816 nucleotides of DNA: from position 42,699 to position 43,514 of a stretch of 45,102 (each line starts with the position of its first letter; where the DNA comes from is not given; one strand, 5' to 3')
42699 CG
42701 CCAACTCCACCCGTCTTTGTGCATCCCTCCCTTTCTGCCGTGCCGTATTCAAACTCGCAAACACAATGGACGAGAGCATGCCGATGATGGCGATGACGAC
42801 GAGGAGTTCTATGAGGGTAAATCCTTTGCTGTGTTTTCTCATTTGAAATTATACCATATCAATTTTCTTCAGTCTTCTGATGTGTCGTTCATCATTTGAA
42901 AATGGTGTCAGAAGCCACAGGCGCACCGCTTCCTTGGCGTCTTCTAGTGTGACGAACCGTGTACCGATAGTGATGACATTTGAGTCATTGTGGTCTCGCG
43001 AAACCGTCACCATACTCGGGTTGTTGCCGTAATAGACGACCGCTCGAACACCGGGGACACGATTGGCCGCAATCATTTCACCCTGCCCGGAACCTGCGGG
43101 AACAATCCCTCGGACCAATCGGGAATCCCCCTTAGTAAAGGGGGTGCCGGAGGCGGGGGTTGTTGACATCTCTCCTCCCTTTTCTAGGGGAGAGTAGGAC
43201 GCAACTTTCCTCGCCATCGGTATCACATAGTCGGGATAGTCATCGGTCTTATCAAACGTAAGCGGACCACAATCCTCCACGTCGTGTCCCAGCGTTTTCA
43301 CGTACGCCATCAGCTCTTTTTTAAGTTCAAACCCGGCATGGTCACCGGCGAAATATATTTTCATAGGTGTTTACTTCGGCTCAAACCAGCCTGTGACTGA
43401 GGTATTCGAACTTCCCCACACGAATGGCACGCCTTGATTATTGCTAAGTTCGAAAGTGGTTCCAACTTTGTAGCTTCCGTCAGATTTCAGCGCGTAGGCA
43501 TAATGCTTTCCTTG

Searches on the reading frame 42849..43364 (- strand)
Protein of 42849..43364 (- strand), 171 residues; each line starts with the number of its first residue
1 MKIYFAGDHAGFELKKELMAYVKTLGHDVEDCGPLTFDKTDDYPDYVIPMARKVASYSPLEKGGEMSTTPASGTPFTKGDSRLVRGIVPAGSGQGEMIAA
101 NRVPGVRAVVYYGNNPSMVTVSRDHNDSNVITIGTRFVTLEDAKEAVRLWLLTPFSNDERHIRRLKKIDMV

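Call 13: search_protein_families(library=pfam, proteins=[window:42849-43364:-], max_evalue=0.01)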
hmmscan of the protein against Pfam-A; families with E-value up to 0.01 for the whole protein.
window:42849-43364:- (171 aa): 1 family
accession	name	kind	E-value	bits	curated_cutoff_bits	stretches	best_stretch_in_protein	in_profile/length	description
PF02502.23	LacAB_rpiB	-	7.7e-36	123.5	24.7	2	84-168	57-138/138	Ribose/Galactose Isomerase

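Call 85: search_solved_structures(query=window:42849-43364:-, max_evalue=1e-10, show_alignments=1)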
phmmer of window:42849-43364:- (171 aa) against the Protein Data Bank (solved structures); distinct sequences matched with E-value up to 1e-10: 16.
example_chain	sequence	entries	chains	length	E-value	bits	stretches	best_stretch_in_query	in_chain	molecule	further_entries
2vvo_A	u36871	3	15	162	7.9e-27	97.4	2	86-165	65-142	RIBOSE-5-PHOSPHATE ISOMERASE B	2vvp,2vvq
1usl_A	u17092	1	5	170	9.7e-27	97.1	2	86-165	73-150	RIBOSE 5-PHOSPHATE ISOMERASE B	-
2bes_A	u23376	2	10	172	1e-26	97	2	86-165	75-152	CARBOHYDRATE-PHOSPHATE ISOMERASE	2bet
3m1p_A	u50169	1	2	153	6.4e-24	87.9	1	85-169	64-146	Ribose 5-phosphate isomerase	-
3k7p_A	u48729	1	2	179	1.2e-23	87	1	85-169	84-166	Ribose 5-phosphate isomerase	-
6fxl_A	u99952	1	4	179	1.8e-23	86.5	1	85-169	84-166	Ribose 5-phosphate isomerase, putative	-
3k7o_A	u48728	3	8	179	4e-23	85.3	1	85-169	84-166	Ribose 5-phosphate isomerase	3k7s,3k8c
3he8_A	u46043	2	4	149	1.8e-22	83.2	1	84-169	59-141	Ribose-5-phosphate isomerase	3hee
3ph3_A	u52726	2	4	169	3e-22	82.5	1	84-169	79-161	Ribose-5-phosphate isomerase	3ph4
6fxs_A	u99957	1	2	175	4.3e-22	82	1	86-169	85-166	Ribose 5-phosphate isomerase, putative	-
4em8_A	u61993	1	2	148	2.6e-19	72.9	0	86-168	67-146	Ribose 5-phosphate isomerase B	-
1o1x_A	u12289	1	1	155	6.2e-19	71.7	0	86-171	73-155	ribose-5-phosphate isomerase RpiB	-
1nn4_A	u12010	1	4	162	9.8e-19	71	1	85-168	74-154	Ribose 5-phosphate isomerase B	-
6mu0_A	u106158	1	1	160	4.5e-18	68.9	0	2-58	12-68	Probable ribose-5-phosphate isomerase B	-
2vvr_A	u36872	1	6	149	6.7e-18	68.3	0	85-168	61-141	RIBOSE-5-PHOSPHATE ISOMERASE B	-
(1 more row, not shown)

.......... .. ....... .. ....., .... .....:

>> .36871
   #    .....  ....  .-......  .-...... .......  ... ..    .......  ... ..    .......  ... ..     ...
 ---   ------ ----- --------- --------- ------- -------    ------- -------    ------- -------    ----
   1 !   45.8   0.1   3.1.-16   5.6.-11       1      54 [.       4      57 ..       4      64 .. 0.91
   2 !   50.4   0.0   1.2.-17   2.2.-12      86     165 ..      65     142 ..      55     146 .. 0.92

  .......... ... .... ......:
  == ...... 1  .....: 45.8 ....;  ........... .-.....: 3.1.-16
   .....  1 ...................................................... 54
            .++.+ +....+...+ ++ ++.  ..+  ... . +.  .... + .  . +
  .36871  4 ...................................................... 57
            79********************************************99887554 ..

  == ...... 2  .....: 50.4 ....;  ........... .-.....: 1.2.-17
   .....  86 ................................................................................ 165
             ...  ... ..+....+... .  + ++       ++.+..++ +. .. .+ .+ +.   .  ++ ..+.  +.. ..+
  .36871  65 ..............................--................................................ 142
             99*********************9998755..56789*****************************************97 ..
